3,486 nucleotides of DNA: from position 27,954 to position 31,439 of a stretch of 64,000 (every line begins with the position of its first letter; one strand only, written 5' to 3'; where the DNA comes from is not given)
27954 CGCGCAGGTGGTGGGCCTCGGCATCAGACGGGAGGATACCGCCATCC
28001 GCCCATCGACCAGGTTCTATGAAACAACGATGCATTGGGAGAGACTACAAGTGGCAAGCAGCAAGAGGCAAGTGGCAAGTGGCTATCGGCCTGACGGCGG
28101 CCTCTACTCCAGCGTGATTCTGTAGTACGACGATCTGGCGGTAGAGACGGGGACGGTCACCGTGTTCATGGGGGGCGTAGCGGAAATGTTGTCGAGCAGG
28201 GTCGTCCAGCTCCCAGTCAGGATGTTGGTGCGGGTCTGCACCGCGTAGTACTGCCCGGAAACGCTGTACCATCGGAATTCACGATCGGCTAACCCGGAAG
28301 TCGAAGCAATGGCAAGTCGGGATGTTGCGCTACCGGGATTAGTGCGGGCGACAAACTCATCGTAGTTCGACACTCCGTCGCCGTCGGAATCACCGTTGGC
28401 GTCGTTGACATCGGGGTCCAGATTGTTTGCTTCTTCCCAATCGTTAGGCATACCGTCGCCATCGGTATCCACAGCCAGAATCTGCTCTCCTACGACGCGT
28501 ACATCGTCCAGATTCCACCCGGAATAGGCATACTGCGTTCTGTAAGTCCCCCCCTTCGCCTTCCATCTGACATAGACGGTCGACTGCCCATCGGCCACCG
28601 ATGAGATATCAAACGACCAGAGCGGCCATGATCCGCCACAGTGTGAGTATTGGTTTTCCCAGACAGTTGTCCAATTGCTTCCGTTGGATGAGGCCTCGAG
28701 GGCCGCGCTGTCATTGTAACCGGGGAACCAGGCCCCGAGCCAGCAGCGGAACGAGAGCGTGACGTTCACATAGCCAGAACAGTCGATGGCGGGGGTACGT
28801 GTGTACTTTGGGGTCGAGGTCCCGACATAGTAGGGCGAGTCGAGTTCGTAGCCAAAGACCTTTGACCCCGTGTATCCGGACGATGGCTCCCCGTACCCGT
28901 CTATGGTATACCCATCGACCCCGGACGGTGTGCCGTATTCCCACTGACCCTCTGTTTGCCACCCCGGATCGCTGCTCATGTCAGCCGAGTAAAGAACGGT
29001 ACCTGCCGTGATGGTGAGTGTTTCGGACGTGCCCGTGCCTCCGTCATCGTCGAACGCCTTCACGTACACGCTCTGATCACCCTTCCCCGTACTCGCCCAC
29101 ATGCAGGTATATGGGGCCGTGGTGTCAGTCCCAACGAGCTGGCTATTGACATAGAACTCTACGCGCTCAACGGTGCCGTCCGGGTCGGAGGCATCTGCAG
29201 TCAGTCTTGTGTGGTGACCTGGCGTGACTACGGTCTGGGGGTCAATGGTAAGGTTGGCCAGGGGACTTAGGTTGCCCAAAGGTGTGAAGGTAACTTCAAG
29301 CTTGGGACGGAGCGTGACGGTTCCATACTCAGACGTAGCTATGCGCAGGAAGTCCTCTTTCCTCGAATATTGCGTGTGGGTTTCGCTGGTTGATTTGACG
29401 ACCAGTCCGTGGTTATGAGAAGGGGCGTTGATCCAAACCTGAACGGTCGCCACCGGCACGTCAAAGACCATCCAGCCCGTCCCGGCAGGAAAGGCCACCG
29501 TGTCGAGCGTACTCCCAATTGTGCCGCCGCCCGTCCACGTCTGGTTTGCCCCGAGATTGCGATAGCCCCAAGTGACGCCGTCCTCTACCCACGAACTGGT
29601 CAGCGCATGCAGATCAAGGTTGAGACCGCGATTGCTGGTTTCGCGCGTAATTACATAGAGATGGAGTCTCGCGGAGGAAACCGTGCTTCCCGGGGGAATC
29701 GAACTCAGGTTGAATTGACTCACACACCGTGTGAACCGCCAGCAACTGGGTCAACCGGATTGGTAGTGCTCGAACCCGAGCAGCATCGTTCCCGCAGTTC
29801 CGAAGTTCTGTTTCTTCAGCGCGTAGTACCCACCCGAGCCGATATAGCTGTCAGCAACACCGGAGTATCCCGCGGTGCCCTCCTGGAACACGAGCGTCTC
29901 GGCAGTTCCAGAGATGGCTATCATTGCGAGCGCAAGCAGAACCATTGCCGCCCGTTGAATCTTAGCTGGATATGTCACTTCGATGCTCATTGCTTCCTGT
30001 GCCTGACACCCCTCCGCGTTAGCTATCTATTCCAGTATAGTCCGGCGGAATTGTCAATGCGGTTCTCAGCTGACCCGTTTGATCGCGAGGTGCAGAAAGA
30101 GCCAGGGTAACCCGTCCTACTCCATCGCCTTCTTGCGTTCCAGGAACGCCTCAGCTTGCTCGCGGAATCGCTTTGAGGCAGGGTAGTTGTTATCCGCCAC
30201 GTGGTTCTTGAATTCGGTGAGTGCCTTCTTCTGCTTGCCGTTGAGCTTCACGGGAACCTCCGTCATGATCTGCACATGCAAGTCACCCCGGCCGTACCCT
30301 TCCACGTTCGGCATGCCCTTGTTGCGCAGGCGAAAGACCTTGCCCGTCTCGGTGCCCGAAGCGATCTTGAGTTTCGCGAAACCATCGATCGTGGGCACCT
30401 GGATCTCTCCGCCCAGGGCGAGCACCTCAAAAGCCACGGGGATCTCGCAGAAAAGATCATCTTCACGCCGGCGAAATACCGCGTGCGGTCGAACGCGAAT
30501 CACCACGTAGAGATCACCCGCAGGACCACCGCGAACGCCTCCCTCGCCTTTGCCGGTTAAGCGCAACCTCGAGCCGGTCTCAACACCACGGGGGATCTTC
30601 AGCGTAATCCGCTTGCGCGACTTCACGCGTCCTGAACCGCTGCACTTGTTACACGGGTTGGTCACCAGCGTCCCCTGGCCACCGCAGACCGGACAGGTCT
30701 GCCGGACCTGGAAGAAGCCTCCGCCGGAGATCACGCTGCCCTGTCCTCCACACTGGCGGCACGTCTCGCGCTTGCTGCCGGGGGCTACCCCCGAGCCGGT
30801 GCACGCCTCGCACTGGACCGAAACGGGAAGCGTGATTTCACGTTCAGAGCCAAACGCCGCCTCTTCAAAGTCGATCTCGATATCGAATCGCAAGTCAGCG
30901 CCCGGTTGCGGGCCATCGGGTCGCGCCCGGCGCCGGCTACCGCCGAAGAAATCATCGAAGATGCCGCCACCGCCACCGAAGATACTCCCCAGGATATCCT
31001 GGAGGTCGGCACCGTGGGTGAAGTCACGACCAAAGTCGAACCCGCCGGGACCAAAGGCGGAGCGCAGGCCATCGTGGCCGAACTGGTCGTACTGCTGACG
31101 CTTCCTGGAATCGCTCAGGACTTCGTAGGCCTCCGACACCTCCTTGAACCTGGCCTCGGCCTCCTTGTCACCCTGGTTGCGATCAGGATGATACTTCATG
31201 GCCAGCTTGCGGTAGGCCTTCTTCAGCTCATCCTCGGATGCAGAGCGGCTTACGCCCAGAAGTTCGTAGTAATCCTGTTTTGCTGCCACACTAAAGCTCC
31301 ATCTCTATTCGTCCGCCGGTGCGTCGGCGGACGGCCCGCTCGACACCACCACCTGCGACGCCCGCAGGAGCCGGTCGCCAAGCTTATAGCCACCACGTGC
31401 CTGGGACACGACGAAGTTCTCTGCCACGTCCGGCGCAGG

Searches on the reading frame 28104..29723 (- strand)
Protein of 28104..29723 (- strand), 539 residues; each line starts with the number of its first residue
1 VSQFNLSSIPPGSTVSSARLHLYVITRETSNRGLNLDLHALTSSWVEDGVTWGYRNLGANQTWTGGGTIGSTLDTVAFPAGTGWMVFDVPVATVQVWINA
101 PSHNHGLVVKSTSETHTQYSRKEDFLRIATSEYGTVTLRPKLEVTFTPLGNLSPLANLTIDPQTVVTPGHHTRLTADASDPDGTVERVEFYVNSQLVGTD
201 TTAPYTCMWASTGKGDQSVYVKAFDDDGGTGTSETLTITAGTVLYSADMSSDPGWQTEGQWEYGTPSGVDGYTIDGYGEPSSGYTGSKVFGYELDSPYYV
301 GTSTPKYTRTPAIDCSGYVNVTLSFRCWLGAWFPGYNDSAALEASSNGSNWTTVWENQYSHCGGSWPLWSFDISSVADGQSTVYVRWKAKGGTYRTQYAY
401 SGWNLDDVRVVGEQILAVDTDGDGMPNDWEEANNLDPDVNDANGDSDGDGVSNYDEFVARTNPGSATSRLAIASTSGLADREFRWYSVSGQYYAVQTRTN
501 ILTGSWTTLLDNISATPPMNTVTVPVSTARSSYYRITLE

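Call 48: search_protein_families(library=pfam, proteins=[window:28104-29723:-], max_evalue=0.00001)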
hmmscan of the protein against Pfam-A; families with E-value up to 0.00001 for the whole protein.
window:28104-29723:- (539 aa): 3 families
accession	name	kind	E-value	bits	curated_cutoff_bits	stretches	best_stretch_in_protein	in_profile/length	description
PF17957.7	Big_7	-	2.3e-13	51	24.1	1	163-220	11-69/70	Bacterial Ig domain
PF00688.24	TGFb_propeptide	-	4.1e-07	30.3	25.8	1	4-124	114-222/242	TGF-beta propeptide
PF24517.2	CBM96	-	6.9e-07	29.7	26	1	3-118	45-147/164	Carbohydrate-binding module family 96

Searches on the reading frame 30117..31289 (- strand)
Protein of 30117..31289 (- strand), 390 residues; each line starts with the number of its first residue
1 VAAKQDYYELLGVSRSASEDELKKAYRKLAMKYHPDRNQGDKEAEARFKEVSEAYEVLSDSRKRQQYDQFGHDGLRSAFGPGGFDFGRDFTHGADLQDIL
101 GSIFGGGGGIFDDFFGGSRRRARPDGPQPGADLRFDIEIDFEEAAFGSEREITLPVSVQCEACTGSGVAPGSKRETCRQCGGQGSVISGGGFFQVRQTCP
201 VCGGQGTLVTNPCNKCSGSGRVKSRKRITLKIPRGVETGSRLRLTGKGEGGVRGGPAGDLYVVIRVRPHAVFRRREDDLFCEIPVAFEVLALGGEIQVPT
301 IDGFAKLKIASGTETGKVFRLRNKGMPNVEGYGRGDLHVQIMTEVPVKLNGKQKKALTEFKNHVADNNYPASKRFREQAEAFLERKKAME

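Call 48: search_protein_families(library=pfam, proteins=[window:30117-31289:-], max_evalue=0.00001)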
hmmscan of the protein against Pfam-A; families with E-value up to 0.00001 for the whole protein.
window:30117-31289:- (390 aa): 3 families
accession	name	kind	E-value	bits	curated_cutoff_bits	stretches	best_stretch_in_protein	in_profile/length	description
PF01556.23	DnaJ_C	-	4.3e-48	163.6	26.6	1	134-346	2-152/152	DnaJ C terminal domain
PF00226.36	DnaJ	-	2.4e-30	104.9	27.8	1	6-68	1-63/63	DnaJ domain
PF00684.25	DnaJ_CXXCXGXG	-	7.3e-13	49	32.7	1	160-220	1-65/65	DnaJ central domain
